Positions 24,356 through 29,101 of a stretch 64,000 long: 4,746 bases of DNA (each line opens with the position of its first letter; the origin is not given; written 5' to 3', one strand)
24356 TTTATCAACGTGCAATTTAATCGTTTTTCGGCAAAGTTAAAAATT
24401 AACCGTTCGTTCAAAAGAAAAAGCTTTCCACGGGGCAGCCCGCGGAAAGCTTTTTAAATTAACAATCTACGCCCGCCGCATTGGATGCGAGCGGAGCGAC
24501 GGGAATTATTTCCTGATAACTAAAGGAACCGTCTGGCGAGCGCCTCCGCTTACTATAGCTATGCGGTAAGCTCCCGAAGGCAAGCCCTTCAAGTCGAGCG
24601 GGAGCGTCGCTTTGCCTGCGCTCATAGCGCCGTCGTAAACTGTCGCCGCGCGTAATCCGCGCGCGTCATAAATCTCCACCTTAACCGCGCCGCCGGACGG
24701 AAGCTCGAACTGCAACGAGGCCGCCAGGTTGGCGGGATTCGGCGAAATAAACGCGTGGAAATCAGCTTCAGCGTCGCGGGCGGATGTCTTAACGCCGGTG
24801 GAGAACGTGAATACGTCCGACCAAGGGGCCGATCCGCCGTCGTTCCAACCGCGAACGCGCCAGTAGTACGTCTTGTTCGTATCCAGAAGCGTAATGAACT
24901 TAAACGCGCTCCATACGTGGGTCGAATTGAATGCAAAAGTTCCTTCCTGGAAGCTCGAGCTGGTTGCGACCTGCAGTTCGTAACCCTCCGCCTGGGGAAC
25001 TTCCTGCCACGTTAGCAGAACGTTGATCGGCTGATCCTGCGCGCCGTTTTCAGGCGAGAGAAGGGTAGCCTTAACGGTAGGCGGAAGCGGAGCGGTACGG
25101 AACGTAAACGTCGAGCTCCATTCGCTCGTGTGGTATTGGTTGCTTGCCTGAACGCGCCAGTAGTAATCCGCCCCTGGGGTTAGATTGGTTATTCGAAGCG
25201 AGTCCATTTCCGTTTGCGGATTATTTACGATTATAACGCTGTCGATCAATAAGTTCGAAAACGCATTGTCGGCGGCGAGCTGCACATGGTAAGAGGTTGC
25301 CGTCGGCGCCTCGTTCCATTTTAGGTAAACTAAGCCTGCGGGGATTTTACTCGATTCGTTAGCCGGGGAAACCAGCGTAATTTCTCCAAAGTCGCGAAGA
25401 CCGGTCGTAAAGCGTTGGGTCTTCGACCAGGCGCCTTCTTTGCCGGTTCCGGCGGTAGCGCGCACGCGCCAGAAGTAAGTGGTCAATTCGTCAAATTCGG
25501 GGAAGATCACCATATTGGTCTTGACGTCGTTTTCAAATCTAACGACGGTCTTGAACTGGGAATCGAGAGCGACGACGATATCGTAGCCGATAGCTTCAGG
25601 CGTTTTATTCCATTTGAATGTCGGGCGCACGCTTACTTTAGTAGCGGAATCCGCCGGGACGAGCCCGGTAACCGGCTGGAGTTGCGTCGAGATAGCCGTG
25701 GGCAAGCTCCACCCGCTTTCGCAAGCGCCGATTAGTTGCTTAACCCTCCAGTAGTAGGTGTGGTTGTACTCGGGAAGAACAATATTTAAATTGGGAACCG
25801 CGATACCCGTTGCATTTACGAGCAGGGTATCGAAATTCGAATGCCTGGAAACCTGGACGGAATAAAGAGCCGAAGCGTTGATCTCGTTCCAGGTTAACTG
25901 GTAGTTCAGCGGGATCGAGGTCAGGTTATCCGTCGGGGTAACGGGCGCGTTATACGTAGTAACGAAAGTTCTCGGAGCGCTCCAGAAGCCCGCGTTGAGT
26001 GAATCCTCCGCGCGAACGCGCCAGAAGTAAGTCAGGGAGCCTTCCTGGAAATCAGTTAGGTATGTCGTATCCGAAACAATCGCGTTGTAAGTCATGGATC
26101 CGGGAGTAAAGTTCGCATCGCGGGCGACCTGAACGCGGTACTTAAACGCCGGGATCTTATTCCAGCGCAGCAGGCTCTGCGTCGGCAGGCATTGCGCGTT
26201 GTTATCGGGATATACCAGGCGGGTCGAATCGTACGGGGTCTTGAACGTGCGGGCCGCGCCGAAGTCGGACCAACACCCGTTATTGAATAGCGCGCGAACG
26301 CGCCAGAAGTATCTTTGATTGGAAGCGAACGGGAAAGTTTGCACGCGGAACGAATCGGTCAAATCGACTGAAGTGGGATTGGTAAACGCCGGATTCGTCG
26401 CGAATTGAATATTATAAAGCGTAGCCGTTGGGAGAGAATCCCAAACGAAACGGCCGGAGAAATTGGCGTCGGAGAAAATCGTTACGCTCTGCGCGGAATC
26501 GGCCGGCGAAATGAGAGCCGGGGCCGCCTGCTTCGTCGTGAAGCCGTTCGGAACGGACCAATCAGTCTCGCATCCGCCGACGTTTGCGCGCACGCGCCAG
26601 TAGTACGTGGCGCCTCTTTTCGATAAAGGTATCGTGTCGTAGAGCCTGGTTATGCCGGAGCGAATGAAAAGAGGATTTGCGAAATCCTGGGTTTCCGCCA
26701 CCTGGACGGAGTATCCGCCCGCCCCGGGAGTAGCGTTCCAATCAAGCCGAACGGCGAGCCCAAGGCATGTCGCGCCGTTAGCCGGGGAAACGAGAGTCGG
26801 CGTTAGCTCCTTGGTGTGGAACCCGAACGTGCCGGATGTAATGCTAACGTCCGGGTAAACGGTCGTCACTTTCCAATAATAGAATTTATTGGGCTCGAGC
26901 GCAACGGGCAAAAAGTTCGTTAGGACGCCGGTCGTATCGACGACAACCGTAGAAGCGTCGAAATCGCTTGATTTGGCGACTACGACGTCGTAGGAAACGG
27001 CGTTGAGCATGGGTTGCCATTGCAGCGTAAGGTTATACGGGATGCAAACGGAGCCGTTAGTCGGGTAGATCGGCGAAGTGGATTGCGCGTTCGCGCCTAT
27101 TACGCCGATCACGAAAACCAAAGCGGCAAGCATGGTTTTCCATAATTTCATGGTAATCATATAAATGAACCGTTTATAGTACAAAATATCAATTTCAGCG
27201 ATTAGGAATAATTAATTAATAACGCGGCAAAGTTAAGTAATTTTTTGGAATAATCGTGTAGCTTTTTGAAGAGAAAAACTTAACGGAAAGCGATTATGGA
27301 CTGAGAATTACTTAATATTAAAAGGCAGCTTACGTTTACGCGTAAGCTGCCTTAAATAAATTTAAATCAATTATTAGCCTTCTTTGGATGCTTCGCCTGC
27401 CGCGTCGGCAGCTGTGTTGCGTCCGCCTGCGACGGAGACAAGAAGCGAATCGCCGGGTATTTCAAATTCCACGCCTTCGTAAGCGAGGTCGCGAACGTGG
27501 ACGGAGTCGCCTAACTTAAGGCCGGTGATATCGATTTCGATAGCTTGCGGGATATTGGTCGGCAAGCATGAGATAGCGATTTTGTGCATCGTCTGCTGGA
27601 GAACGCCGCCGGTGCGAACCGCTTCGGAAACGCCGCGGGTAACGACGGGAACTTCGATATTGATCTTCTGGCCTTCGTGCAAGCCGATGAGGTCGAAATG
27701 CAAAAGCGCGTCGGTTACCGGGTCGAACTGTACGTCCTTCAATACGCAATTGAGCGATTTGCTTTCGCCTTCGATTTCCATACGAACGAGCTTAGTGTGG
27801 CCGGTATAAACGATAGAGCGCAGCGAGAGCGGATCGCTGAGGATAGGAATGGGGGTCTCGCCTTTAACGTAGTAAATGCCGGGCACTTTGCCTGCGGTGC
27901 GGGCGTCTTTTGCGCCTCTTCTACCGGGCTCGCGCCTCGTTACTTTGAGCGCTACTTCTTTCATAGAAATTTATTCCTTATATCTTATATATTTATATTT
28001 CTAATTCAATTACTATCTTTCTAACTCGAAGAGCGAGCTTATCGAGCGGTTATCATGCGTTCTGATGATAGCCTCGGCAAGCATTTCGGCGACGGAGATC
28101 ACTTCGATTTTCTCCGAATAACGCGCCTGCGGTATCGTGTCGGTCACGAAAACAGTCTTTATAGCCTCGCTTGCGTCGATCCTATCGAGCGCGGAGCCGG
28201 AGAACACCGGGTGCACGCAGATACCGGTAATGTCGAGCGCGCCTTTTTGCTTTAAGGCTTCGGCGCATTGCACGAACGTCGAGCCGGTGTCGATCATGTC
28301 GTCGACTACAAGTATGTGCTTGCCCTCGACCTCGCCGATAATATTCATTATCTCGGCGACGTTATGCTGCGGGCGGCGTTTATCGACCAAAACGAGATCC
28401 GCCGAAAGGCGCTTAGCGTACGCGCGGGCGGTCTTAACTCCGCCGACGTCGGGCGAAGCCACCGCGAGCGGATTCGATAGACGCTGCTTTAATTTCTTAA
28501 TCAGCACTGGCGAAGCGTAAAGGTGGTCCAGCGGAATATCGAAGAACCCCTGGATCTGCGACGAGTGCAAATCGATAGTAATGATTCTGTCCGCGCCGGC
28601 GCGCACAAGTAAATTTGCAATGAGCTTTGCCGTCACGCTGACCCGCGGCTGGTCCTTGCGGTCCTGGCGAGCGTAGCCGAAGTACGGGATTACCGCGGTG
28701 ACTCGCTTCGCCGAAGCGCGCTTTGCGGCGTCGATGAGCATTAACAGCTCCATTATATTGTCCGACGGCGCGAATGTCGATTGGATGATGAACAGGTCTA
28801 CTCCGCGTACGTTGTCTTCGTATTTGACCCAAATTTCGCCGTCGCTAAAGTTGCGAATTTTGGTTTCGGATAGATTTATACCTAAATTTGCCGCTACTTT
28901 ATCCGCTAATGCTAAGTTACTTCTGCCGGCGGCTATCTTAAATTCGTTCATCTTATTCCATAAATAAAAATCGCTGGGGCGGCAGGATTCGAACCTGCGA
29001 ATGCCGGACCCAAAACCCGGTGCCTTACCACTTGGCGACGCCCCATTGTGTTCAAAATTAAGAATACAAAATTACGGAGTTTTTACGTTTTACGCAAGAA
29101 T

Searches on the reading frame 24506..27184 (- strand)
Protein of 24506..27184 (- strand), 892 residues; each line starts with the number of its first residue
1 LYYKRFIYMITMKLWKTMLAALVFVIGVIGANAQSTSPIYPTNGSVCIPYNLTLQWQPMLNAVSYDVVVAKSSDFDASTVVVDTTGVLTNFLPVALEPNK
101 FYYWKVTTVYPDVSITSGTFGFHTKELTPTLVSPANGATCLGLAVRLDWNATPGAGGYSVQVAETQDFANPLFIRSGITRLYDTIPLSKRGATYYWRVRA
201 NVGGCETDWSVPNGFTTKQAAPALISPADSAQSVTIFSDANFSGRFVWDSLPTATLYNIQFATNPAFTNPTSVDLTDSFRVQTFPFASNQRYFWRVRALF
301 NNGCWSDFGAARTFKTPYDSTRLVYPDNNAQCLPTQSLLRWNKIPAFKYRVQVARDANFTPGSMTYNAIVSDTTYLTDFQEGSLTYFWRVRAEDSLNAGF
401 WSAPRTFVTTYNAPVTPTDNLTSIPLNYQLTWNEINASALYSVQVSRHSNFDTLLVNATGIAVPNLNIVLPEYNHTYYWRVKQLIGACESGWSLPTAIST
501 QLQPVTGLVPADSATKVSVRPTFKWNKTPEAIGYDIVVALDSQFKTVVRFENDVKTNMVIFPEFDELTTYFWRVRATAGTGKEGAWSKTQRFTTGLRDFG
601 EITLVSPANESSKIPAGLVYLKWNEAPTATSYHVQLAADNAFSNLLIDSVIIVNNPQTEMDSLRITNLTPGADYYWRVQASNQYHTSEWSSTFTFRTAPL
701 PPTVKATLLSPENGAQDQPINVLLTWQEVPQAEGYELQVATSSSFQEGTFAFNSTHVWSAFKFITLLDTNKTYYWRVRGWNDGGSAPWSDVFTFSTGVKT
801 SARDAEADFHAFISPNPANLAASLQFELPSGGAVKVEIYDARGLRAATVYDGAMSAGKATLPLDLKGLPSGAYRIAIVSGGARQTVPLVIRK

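Call 29: search_protein_families(library=pfam, proteins=[window:24506-27184:-], max_evalue=0.00001)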
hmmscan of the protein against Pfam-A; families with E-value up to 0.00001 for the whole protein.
window:24506-27184:- (892 aa): 3 families
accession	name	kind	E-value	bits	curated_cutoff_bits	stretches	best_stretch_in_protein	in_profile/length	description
PF25788.1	Ig_Rha78A_N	-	3.8e-36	123.9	27.4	1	733-798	36-103/105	Rha78A-like, N-terminal immunoglobulin domain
PF16656.11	Pur_ac_phosph_N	-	9.5e-15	55.4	30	1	621-697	17-93/93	Purple acid Phosphatase, N-terminal domain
PF00041.27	fn3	-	5.2e-12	46.2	25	0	621-693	18-81/84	Fibronectin type III domain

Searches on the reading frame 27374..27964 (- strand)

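Call 46: search_protein_families(library=pfam, proteins=[window:27374-27964:-], max_evalue=0.00001)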
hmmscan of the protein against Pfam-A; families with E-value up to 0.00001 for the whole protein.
window:27374-27964:- (196 aa): 2 families
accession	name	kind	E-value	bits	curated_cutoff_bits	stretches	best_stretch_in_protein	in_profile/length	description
PF14693.11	Ribosomal_TL5_C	-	3.3e-25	88.7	27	1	100-179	1-81/84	Ribosomal protein TL5, C-terminal domain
PF01386.24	Ribosomal_L25p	-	8.3e-19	68.3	23.6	1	6-92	1-82/82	Ribosomal L25p family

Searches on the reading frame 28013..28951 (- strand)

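Call 46: search_protein_families(library=pfam, proteins=[window:28013-28951:-], max_evalue=0.00001)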
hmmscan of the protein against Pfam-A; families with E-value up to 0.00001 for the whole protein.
window:28013-28951:- (312 aa): 3 families
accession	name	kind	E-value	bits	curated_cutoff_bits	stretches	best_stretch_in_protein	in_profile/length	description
PF13793.12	Pribosyltran_N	-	2.1e-48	163.5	25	1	5-119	2-117/117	N-terminal domain of ribose phosphate pyrophosphokinase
PF14572.12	Pribosyl_synth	-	4.1e-24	86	27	1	201-308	74-183/184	Phosphoribosyl synthetase-associated domain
PF00156.33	Pribosyltran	-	1.2e-14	54.3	26.3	1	159-247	28-124/158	Phosphoribosyl transferase domain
